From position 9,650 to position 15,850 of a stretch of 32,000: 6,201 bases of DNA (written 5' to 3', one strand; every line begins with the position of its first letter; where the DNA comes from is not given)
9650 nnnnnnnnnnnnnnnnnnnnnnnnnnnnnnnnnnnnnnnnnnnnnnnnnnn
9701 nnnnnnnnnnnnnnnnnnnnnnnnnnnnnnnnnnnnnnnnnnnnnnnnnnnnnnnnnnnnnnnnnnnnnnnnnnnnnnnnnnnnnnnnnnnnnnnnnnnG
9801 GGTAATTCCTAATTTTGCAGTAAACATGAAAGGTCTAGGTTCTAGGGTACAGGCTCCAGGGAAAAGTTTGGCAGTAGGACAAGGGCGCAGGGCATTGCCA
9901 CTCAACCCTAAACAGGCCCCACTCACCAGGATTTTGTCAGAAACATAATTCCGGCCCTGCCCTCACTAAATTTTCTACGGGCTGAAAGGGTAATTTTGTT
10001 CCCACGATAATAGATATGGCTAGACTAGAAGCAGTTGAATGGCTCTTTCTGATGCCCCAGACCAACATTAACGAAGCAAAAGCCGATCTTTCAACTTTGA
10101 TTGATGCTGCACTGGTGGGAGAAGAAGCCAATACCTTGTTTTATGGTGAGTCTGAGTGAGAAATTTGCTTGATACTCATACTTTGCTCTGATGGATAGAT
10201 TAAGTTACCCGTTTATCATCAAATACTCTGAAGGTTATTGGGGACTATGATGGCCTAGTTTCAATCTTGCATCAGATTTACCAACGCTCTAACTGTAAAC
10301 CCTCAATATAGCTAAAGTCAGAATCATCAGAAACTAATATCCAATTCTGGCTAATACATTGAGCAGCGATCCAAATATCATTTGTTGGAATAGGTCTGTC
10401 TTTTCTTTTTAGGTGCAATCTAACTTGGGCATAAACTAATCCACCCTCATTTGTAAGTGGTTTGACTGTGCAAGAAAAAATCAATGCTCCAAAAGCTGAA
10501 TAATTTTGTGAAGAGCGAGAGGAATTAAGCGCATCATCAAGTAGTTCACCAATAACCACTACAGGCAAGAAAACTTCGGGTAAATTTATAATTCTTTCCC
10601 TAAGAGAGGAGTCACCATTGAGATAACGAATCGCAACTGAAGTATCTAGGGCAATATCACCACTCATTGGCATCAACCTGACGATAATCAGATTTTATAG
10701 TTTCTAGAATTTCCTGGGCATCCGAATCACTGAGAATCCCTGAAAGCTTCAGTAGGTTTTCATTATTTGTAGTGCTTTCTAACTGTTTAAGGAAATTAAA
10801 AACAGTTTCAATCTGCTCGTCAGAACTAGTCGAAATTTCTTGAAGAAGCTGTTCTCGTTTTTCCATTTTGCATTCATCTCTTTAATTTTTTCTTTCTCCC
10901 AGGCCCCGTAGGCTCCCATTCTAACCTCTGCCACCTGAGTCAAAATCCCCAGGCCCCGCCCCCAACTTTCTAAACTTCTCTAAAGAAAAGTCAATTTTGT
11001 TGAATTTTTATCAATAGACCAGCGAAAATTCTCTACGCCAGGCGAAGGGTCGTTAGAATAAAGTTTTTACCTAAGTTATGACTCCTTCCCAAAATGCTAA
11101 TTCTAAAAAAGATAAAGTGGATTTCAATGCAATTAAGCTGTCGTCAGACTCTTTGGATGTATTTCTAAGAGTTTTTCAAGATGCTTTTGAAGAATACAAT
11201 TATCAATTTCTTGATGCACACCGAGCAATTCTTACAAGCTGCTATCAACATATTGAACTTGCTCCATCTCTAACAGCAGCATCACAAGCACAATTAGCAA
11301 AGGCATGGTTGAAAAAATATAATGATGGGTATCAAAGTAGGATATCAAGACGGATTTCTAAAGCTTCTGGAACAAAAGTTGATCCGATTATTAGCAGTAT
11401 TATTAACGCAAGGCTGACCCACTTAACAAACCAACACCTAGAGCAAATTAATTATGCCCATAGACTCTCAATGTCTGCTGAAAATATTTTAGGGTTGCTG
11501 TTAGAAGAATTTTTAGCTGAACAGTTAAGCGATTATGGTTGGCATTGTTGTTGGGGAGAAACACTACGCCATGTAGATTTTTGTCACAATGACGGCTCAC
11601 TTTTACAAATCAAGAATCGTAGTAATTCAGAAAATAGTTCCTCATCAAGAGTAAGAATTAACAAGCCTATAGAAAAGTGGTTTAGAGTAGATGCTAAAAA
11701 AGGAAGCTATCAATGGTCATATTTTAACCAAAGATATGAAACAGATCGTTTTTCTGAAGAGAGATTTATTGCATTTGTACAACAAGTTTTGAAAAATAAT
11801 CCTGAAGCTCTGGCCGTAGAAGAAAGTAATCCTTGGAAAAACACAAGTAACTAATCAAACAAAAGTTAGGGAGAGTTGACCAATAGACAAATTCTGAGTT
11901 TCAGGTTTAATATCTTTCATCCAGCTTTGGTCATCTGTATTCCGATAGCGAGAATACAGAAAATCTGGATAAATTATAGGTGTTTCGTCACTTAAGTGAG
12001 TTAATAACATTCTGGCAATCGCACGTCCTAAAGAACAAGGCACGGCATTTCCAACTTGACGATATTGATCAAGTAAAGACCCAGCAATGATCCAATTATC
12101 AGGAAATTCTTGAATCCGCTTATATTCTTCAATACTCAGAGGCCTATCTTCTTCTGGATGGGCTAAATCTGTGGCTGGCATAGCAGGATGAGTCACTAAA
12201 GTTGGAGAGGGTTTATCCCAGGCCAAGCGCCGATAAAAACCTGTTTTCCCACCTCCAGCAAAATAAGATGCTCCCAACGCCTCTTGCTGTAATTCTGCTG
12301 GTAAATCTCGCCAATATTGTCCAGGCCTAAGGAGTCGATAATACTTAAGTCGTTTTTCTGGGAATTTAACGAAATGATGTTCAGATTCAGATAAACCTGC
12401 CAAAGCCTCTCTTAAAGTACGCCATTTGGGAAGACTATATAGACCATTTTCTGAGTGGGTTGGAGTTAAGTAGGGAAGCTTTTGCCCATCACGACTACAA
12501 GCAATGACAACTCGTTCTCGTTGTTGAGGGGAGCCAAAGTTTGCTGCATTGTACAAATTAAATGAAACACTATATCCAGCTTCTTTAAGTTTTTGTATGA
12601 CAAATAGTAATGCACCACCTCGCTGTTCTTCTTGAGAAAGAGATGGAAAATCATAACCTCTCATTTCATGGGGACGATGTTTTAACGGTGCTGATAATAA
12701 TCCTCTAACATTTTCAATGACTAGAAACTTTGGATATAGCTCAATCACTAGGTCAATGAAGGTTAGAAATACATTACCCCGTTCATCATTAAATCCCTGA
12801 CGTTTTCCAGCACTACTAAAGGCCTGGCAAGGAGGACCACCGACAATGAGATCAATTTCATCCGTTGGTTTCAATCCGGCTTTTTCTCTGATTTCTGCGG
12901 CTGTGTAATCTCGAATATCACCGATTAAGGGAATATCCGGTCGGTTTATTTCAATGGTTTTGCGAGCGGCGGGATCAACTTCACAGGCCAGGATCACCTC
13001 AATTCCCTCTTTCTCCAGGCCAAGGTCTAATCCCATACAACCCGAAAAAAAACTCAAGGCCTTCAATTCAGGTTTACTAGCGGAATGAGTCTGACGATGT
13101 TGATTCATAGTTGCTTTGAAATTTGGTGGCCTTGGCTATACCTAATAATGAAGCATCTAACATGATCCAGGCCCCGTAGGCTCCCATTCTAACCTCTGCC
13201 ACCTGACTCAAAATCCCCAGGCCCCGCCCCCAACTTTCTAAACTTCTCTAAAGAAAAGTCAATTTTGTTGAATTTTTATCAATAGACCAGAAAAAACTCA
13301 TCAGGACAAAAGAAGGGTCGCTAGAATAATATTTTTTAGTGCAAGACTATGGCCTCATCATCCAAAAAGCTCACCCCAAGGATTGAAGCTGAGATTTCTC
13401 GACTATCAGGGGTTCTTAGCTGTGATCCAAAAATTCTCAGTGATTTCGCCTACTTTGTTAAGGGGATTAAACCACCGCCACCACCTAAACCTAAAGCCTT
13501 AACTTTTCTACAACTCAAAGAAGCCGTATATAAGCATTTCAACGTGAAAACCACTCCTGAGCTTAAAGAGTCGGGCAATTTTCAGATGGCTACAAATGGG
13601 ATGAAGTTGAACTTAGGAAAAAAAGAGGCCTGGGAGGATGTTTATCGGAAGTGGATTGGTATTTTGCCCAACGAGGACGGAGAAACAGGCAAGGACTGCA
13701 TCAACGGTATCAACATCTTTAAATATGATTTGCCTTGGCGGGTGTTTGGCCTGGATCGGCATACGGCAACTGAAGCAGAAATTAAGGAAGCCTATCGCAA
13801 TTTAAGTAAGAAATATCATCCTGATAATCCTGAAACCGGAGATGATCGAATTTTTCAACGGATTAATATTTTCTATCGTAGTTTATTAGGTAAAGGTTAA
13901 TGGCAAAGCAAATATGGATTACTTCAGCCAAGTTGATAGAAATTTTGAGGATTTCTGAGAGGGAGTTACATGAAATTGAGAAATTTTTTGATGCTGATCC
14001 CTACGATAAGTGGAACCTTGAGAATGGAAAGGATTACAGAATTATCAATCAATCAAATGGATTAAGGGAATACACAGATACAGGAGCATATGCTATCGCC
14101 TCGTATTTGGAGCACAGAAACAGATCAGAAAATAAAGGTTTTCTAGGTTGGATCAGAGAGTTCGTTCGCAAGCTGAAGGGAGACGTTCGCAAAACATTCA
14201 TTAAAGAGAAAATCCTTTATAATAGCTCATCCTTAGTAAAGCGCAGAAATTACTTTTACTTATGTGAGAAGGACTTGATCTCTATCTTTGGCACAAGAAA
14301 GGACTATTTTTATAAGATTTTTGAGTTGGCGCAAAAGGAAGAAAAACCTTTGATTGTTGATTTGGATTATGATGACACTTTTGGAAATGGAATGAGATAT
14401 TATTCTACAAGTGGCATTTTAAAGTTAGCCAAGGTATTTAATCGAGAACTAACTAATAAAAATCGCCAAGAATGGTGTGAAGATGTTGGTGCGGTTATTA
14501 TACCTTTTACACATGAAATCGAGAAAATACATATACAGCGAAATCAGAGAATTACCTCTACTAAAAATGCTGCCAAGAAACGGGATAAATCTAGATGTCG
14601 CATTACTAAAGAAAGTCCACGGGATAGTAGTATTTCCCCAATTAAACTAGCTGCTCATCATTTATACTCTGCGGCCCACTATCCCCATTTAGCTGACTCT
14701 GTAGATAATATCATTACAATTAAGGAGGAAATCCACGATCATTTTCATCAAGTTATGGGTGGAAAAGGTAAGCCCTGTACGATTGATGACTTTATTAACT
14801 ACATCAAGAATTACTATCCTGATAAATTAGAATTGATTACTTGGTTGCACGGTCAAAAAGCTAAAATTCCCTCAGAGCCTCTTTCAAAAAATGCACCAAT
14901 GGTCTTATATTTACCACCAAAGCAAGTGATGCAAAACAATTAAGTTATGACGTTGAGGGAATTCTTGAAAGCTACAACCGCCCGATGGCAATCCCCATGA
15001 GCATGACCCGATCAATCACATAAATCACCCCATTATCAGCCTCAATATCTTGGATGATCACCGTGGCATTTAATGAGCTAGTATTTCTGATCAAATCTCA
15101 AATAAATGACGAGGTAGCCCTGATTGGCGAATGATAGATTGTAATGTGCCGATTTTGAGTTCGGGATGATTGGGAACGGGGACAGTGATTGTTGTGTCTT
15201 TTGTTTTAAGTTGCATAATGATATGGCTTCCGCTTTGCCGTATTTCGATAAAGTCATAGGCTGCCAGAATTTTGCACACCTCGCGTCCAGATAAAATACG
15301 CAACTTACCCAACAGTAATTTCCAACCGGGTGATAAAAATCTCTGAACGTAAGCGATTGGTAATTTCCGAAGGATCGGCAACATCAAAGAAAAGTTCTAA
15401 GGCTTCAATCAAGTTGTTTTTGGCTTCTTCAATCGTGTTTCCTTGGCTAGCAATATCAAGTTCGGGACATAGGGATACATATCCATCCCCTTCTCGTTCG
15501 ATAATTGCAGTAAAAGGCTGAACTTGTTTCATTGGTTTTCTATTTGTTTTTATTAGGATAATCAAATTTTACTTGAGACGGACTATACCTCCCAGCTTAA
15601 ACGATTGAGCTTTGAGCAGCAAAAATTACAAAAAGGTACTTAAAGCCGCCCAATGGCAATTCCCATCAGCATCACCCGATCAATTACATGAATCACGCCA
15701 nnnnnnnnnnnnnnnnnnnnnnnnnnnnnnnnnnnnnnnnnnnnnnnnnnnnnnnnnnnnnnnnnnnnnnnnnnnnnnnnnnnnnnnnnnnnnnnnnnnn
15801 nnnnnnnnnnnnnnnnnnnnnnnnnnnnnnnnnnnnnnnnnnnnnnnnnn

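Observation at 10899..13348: R-M cassette bracketed by 124-bp near-identical direct repeats that double as shared upstream regions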

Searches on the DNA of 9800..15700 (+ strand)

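Call 12: search_dna_similar(query=window:9800-15700:+, collection=plasmids, mode=distant, max_rows=20)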
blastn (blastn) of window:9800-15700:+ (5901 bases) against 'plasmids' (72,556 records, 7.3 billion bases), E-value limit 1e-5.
Records with a match: 9; places in all: 10; records where one place covers at least 80% of the query: 0.
Best place of each record, by identity: 60-80% 9.
By first word of the organism name: Acinetobacter 3; Klebsiella 1; Psychrobacter 1; Pseudomonas 1; Treponema 1; Vibrio 1; Lactiplantibacillus 1.
By predicted mobility (MOB-suite, as given by PLSDB): non-mobilizable 5; conjugative 2; mobilizable 2.
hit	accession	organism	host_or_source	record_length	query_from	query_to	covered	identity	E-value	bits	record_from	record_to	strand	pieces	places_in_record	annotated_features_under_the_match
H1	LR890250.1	Klebsiella pneumoniae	Homo sapiens,rectal swab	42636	2240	3237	17%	64.9%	2e-43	187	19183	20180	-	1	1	record has no annotation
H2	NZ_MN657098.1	Psychrobacter sp.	-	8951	2282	3121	14%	66.9%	2e-57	234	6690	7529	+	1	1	DNA cytosine methyltransferase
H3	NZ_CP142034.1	Pseudomonas saxonica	Cell culture,Cow milk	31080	2239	3074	14%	64.5%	4e-27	133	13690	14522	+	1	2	DNA cytosine methyltransferase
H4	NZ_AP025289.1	Treponema saccharophilum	-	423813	2292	3060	13%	67.6%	2e-63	253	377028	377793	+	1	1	DNA cytosine methyltransferase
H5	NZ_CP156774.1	Acinetobacter sp. ANC 7970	cattle,whole organism,cattle feces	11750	2201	3137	9%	69.8%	2e-36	227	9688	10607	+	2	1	DNA cytosine methyltransferase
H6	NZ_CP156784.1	Acinetobacter sp. ANC 7933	cattle,whole organism,cattle feces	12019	2201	3137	9%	69.8%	2e-36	227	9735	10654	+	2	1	DNA cytosine methyltransferase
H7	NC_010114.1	Vibrio sp. 09022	-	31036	2645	3126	8%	65.0%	7e-18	103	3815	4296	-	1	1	DNA cytosine methyltransferase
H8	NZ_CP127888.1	Acinetobacter towneri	cell culture,Influent wastewater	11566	2216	2566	6%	70.4%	7e-37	165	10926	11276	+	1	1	none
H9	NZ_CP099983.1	Lactiplantibacillus plantarum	pickle,bacterial culture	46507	2240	2454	4%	68.4%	7e-12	82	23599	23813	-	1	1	DNA cytosine methyltransferase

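Call 72: search_rna_families(source=window, start=10600, end=13500, threshold=evalue, max_evalue=1)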
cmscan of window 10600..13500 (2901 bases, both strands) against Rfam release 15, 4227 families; matches with E-value up to 1: 1.
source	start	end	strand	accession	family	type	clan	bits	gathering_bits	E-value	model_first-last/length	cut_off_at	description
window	11172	11244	-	RF03149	RAGATH-12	Gene; sRNA;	-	19.4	75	0.96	1-78/78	no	RAGATH-12 RNA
